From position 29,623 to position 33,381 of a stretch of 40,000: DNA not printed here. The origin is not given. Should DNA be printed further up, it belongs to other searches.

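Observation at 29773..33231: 1152-aa protein with an apparently split methyltransferase fold hosting a PAS and coiled-coil insertion, plus a GATase1-like C-terminus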

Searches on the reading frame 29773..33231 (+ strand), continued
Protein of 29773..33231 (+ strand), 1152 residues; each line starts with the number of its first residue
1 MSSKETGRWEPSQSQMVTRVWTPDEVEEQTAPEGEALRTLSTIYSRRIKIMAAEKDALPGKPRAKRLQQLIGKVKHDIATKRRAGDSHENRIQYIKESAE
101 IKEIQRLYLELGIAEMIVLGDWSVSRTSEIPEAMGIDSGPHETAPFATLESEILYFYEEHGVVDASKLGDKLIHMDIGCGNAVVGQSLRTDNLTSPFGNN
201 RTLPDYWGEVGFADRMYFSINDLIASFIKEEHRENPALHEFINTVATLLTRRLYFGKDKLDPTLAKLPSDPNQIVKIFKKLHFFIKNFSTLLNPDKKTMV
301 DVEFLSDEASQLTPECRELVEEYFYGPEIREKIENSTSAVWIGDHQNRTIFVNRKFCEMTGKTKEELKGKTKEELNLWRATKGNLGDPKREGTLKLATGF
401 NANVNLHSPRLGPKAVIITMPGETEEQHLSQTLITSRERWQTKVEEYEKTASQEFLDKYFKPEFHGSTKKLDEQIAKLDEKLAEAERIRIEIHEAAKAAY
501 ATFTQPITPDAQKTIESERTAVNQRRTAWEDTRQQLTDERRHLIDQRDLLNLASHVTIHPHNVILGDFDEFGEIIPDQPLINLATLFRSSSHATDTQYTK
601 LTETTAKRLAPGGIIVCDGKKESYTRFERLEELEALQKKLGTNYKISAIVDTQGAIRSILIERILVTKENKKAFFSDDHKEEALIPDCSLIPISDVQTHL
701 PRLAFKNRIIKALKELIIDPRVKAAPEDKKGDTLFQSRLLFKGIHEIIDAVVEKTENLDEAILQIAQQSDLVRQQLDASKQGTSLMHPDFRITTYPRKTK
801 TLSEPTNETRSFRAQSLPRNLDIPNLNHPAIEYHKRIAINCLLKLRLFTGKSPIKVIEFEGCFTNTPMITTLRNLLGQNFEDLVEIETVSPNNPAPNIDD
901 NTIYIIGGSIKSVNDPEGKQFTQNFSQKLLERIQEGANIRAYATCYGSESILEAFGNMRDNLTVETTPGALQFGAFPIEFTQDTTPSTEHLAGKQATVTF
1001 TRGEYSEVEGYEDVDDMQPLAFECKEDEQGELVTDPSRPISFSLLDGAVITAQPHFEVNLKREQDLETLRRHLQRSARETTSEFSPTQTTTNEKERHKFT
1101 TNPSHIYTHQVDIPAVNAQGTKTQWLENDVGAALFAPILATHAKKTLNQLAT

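Call 32: search_solved_structures(query=A1, max_evalue=1, show_alignments=4)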
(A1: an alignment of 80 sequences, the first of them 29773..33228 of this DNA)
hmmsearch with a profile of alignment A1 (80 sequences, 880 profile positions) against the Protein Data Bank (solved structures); distinct sequences matched with E-value up to 1: 32.
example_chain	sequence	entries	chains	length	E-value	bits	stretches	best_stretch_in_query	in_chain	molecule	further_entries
1o1y_A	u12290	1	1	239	5.2e-09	38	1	641-830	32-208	conserved hypothetical protein TM1158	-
2ywb_A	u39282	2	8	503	8.1e-09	37.3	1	700-820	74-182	GMP synthase [glutamine-hydrolyzing]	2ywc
1wl8_A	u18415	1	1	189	2.1e-08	35.9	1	660-815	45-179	GMP synthase [glutamine-hydrolyzing] subunit A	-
7yc6_A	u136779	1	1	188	6.1e-08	34.4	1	693-807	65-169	GMP synthase [glutamine-hydrolyzing] subunit A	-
2d7j_A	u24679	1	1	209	7.5e-08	34.1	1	660-815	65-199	GMP synthase [glutamine-hydrolyzing] subunit A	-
8gr3_A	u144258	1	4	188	1.8e-07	32.9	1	693-807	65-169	GMP synthase [glutamine-hydrolyzing] subunit A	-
2lxn_A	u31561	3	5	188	3.8e-07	31.8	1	693-807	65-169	GMP synthase [glutamine-hydrolyzing] subunit A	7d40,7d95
8gr1_A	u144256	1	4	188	8.2e-07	30.7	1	693-807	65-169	GMP synthase [glutamine-hydrolyzing] subunit A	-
7d96_A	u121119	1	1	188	8.5e-07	30.7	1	693-807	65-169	GMP synthase [glutamine-hydrolyzing] subunit A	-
2a9v_A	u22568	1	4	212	1.2e-06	30.1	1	694-808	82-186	GMP synthase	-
7d97_A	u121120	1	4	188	1.7e-06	29.6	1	693-807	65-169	GMP synthase [glutamine-hydrolyzing] subunit A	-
2vpi_A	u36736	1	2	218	6.5e-06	27.7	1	700-810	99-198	GMP SYNTHASE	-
7sbc_A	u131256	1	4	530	1.5e-05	26.5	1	697-813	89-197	GMP synthase [glutamine-hydrolyzing]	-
2vxo_A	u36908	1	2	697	3.3e-05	25.4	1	700-813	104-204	GMP SYNTHASE [GLUTAMINE-HYDROLYZING]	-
5tw7_A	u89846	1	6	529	3.4e-05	25.3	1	699-818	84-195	GMP synthase [glutamine-hydrolyzing]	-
9k7i_A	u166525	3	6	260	9.9e-05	23.8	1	663-805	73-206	Gamma-glutamyl peptidase 1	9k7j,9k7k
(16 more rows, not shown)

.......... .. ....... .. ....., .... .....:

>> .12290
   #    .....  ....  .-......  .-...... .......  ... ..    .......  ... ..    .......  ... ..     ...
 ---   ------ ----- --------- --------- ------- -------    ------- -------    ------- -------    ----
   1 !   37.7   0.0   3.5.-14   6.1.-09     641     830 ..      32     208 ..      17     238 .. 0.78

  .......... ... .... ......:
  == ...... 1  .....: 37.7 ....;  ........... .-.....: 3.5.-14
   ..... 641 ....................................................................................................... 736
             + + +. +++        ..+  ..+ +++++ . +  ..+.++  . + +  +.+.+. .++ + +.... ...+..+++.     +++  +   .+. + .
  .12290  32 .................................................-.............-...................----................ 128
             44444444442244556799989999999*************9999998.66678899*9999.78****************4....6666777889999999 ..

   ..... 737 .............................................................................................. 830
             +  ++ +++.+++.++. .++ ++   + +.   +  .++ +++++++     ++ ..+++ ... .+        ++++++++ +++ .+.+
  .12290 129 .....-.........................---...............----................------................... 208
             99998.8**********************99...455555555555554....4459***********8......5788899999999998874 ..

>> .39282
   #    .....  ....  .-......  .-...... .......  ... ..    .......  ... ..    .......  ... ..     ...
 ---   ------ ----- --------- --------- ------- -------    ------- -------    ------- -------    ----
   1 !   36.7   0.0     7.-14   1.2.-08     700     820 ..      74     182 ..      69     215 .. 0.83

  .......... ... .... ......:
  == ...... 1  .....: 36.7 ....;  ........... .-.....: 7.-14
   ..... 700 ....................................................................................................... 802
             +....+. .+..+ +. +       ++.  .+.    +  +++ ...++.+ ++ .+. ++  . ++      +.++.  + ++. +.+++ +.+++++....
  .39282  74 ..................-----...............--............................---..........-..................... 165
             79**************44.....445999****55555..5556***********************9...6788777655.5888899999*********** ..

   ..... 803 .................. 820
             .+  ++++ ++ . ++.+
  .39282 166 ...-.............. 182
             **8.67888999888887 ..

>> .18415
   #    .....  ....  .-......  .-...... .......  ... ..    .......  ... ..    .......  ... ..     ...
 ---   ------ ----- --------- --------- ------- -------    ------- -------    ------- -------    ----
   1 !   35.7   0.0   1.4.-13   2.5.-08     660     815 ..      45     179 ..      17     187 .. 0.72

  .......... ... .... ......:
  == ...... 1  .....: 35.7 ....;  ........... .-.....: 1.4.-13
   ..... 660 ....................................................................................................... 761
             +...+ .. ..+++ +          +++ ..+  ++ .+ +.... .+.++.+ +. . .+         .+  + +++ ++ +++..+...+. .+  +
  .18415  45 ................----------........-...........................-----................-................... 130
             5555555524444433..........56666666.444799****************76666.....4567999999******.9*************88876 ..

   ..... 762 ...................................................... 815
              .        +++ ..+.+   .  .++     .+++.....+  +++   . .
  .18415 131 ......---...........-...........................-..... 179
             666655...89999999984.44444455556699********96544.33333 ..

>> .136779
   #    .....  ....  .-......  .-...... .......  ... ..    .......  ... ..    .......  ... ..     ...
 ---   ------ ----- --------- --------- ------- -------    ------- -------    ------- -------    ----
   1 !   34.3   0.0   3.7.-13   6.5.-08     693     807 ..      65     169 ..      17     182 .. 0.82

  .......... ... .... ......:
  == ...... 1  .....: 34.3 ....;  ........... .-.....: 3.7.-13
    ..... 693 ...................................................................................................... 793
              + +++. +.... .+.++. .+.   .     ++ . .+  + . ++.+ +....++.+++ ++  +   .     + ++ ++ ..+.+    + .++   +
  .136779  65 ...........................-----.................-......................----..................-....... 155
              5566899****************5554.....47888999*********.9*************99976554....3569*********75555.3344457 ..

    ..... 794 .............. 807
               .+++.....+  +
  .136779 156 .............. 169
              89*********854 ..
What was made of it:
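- On Class I (triad) glutamine amidotransferase: PDB profile hit at 5e-9 (call 32).
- PDB profile hits reach 5e-9 (call 32).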

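Call 33: find_homologous_proteins(query=A1, max_evalue=0.00001)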
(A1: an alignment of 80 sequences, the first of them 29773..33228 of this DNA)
Query A1 (80 sequences): 8000 candidates shared short words with the query, none scored E <= 0.00001.

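Call 34: find_encoding_contigs(protein=P0002, flank=10000, max_places=4)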
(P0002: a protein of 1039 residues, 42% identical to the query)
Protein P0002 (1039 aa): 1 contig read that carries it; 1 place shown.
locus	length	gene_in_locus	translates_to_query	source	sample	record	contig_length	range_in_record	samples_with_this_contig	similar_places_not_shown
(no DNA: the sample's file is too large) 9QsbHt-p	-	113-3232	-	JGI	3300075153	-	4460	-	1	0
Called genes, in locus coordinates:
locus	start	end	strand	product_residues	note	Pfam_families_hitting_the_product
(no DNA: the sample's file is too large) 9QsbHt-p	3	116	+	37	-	?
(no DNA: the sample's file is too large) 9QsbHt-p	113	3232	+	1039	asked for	-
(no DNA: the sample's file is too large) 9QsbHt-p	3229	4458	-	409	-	?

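Call 35: find_encoding_contigs(protein=P0003, flank=10000, max_places=4)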
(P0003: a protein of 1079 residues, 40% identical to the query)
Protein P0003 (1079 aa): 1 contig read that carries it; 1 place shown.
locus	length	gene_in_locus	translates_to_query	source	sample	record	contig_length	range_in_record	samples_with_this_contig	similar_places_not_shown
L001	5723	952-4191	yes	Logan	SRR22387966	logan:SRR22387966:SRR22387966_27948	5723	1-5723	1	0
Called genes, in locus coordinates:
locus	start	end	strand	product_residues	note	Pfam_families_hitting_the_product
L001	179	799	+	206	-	PF00583:Acetyltransf_1 (weak)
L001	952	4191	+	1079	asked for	-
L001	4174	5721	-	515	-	?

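Call 36: find_encoding_contigs(protein=P0007, flank=10000, max_places=4)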
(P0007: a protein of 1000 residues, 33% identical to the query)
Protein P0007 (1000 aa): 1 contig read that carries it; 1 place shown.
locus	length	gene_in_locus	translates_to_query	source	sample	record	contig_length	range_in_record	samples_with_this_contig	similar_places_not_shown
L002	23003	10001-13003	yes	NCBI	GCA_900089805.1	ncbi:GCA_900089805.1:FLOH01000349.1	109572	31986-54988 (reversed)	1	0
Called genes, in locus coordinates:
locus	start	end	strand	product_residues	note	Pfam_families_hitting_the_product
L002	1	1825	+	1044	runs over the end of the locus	PF16158:N_BRCA1_IG (faint), PF01510:Amidase_2, PF08486:SpoIID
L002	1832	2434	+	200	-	PF00814:TsaD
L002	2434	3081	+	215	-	PF00590:TP_methylase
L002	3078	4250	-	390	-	PF07963:N_methyl (weak)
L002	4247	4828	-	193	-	-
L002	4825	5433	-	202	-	PF07963:N_methyl (weak)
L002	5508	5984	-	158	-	-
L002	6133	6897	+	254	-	-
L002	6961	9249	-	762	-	PF01551:Peptidase_M23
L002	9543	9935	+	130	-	-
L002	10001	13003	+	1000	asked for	PF00117:GATase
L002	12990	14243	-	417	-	PF00989:PAS, PF08448:PAS_4 (weak), PF13188:PAS_8, PF13426:PAS_9, PF00989:PAS, PF08448:PAS_4, PF13426:PAS_9, PF13185:GAF_2 (weak), +2 more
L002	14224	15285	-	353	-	PF04607:RelA_SpoT, PF02824:TGS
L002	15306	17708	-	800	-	PF00133:tRNA-synt_1, PF01406:tRNA-synt_1e (faint), PF09334:tRNA-synt_1g, PF13603:tRNA-synt_1_2, PF00133:tRNA-synt_1, PF09334:tRNA-synt_1g, PF08264:Anticodon_1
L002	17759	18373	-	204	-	PF00989:PAS (weak), PF13426:PAS_9 (weak)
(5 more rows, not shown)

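Call 40: find_related_loci(query=A2, collection=genome_contigs, flank=8000)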
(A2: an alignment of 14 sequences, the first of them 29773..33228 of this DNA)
Query A2 (1152 aa) in genome_contigs; peptide patterns used: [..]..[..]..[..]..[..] (x = any residue, [..] = any of these).
13 stretches matched a pattern; 3 encode a relative of the query (tblastn E <= 1e-3); 3 distinct loci.
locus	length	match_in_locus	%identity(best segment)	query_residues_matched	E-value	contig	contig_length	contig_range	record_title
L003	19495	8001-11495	32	38-1150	2e-103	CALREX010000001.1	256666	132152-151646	MAG: Candidatus Peribacteria bacterium isolate Ike-200m-53 genome assembly, contig: Ike-200-c4, whole genome shotgun seq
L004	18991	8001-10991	31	38-1152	2e-98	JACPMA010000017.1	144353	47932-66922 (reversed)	MAG: Candidatus Peregrinibacteria bacterium isolate NC_groundwater_535_Ag_S-0.1um_45_10 S35_SO-1_scaffold_475754, whole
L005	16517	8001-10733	29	13-1152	3e-66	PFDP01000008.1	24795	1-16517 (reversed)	MAG: Candidatus Peregrinibacteria bacterium CG10_big_fil_rev_8_21_14_0_10_36_19 CG10_8_21_14_0.10_scaffold_1588_c, whole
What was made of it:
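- Tried and rejected: The 14-sequence alignment gave three loci (call 40).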

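Call 45: search_protein_families(library=pfam, proteins=[L003:11503-12777:-, L003:12783-13823:-, L004:10994-12283:-, L004:12267-13436:-, L005:10732-11985:-, L005:11993-13036:-, L001:4174-5721:-, L003:5939-7699:+, L004:7121-7801:+, L005:7485-7943:+], max_evalue=0.001)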
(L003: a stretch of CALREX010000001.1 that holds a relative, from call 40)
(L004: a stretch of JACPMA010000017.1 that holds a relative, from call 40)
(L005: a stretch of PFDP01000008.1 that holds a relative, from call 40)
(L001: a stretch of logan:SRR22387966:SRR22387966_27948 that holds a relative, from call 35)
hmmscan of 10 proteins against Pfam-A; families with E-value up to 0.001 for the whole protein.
L003:11503-12777:- (424 aa): 9 families
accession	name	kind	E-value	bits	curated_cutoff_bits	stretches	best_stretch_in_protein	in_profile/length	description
PF13426.13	PAS_9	-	1.2e-28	99.8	27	2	21-118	2-103/103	PAS domain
PF00989.32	PAS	-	3.7e-21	75.7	22.6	2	13-113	4-110/113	PAS fold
PF08448.16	PAS_4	-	1.4e-15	57.9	23.1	2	17-118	2-107/110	PAS fold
PF13188.13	PAS_8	-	2.5e-12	46.7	21.8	1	12-60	3-48/65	PAS domain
PF08447.18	PAS_3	-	7.7e-11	42.6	25.6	1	33-105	2-76/89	PAS fold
PF12860.13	PAS_7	-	1.2e-07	32.3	27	1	16-124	1-115/115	PAS fold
PF24820.1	Diguanyl_cycl_sensor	-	9.6e-06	26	28.1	0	133-183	2-55/109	Diguanylate cyclase-like sensor domain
PF01590.32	GAF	-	0.00019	22.4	22.4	1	282-415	4-132/133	GAF domain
PF13185.12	GAF_2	-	0.00062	20.4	28.6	1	278-396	2-115/136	GAF domain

L003:12783-13823:- (346 aa): 2 families
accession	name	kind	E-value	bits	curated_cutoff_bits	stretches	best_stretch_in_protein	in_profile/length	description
PF04607.23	RelA_SpoT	-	1.6e-30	106.1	27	1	144-260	1-112/113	Region found in RelA / SpoT proteins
PF02824.27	TGS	-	1.9e-16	60.3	22.2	1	293-345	7-59/60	TGS domain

L004:10994-12283:- (429 aa): 9 families
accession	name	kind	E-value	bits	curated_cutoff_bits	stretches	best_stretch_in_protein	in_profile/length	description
PF13426.13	PAS_9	-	3.6e-25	88.7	27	2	30-127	2-103/103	PAS domain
PF00989.32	PAS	-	4.7e-23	81.8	22.6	2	21-121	3-106/113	PAS fold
PF08448.16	PAS_4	-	1.9e-17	63.9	23.1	2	26-127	2-107/110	PAS fold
PF13188.13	PAS_8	-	3.6e-14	52.5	21.8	1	21-70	3-52/65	PAS domain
PF08447.18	PAS_3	-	3e-10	40.6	25.6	1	42-115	2-79/89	PAS fold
PF01590.32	GAF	-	4.7e-08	34.1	22.4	1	288-425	1-133/133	GAF domain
PF12860.13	PAS_7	-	1.2e-07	32.3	27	0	25-133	1-115/115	PAS fold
PF13185.12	GAF_2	-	1.3e-07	32.4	28.6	1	287-411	2-121/136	GAF domain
PF24820.1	Diguanyl_cycl_sensor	-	0.00067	20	28.1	0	142-177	2-37/109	Diguanylate cyclase-like sensor domain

L004:12267-13436:- (389 aa): 2 families
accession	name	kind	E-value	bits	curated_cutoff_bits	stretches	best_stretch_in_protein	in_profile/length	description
PF04607.23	RelA_SpoT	-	7.4e-29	100.8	27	1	151-267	1-112/113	Region found in RelA / SpoT proteins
PF02824.27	TGS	-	3.6e-17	62.6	22.2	1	302-355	7-60/60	TGS domain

L005:10732-11985:- (417 aa): 8 families
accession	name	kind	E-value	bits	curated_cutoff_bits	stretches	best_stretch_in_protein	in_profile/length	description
PF13426.13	PAS_9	-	1.6e-30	105.8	27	2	136-231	2-102/103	PAS domain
PF00989.32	PAS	-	4.7e-20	72.1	22.6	2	11-110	4-109/113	PAS fold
PF08448.16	PAS_4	-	9.4e-17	61.7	23.1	2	136-234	6-109/110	PAS fold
PF13188.13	PAS_8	-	3.5e-15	55.7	21.8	1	10-51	3-41/65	PAS domain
PF12860.13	PAS_7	-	5.7e-09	36.6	27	1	14-121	1-114/115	PAS fold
PF08447.18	PAS_3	-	2.3e-07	31.4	25.6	0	31-105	2-80/89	PAS fold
PF13185.12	GAF_2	-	5e-06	27.2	28.6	1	276-411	3-133/136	GAF domain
PF24820.1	Diguanyl_cycl_sensor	-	0.00036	20.9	28.1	0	134-175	5-46/109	Diguanylate cyclase-like sensor domain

L005:11993-13036:- (347 aa): 2 families
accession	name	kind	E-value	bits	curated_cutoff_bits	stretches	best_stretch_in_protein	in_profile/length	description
PF04607.23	RelA_SpoT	-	7.6e-31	107.1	27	1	141-257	1-112/113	Region found in RelA / SpoT proteins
PF02824.27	TGS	-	1e-18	67.5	22.2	1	286-344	2-60/60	TGS domain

L001:4174-5721:- (515 aa): 11 families
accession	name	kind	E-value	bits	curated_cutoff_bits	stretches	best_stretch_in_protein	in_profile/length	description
PF13426.13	PAS_9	-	9.2e-38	129.1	27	3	233-329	2-102/103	PAS domain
PF00989.32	PAS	-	4.2e-30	104.5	22.6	3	106-207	2-109/113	PAS fold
PF08448.16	PAS_4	-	2.4e-20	73.2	23.1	3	233-332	6-109/110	PAS fold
PF13188.13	PAS_8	-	7.1e-17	61.1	21.8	1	106-149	2-42/65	PAS domain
PF08447.18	PAS_3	-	2.6e-12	47.3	25.6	0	14-86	2-76/89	PAS fold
PF12860.13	PAS_7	-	1.1e-09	38.9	27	0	111-219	1-115/115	PAS fold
PF08670.17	MEKHLA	-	1.8e-07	31.6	23.7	0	123-190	47-114/143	MEKHLA domain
PF24990.1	PAS_13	-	1.2e-06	29.3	27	0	14-44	13-45/143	ERT1/acuK family PAS domain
PF13185.12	GAF_2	-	0.00027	21.6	28.6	1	374-504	3-128/136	GAF domain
PF18095.7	PAS_12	-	0.00067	19.7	22.6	0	9-81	65-134/153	UPF0242 C-terminal PAS-like domain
PF24820.1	Diguanyl_cycl_sensor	-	0.00077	19.8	28.1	0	228-272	2-46/109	Diguanylate cyclase-like sensor domain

L003:5939-7699:+ (586 aa): 0 families

L004:7121-7801:+ (226 aa): 2 families
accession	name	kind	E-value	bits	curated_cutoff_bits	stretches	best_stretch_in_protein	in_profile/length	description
PF00230.25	MIP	-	1.7e-57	195.2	25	1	3-216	6-222/222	Major intrinsic protein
PF10710.14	DUF2512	-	0.00028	21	26.5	1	85-167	19-100/136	Protein of unknown function (DUF2512)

L005:7485-7943:+ (152 aa): 0 families
